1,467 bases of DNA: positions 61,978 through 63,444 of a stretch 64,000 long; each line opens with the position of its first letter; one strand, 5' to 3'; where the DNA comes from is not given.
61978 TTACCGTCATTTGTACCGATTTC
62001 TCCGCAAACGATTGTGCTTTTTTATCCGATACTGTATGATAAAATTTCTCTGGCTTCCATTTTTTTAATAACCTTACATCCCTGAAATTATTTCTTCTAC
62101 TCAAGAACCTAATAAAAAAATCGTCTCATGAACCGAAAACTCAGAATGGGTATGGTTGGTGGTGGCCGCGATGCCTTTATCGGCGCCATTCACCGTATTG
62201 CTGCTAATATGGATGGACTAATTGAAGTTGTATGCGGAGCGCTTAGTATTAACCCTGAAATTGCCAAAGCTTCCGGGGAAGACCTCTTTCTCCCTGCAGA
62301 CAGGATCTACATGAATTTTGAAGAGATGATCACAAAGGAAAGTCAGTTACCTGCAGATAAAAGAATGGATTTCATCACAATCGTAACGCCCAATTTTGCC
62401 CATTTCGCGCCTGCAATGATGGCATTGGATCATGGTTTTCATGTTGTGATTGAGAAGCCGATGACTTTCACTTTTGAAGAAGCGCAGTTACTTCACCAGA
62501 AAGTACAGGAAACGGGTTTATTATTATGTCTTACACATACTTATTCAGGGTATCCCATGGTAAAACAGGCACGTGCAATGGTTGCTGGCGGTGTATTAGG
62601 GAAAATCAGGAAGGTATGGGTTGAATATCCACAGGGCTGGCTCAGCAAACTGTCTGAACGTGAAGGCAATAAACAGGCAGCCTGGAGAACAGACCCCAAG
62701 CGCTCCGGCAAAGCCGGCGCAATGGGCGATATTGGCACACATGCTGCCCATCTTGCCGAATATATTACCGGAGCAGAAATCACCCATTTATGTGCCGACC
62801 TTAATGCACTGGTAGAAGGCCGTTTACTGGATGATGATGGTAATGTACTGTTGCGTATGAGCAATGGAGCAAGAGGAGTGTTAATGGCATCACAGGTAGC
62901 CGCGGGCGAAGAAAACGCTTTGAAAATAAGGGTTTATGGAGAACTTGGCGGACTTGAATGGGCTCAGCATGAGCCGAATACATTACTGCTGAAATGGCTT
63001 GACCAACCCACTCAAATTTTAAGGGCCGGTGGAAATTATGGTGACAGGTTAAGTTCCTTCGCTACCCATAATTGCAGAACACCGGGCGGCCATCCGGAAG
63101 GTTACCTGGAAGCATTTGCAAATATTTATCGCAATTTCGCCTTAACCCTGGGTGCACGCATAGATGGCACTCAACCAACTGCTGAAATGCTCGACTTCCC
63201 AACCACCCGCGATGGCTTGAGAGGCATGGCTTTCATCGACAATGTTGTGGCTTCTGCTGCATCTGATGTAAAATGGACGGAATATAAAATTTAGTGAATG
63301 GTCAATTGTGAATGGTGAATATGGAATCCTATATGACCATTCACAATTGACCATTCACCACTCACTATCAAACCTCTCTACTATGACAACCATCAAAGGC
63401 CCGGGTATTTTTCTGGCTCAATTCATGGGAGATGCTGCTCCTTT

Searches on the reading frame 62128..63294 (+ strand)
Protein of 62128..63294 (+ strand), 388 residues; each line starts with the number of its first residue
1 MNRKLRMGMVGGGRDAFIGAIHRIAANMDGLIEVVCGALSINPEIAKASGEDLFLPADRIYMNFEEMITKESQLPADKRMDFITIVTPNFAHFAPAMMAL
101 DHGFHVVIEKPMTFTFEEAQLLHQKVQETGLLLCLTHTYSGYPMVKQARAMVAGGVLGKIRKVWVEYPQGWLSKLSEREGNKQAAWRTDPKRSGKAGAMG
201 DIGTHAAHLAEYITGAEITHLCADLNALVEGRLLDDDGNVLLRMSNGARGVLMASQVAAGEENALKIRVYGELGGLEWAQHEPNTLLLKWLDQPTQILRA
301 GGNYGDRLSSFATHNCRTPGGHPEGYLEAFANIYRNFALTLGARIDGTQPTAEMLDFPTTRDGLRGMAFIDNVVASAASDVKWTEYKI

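Call 71: search_protein_families(library=pfam, proteins=[window:62128-63294:+], max_evalue=0.00001)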
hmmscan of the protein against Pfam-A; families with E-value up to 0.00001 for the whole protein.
window:62128-63294:+ (388 aa): 3 families
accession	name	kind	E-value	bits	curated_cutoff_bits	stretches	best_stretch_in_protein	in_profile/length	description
PF22725.1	GFO_IDH_MocA_C3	-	9.1e-27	93.9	27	1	145-276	1-123/124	GFO/IDH/MocA C-terminal domain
PF01408.29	GFO_IDH_MocA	-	2.4e-15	57.7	24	1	6-134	2-117/120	Oxidoreductase family, NAD-binding Rossmann fold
PF02894.22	GFO_IDH_MocA_C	-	3.4e-12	47.1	22.9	1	149-381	1-214/218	Oxidoreductase family, C-terminal alpha/beta domain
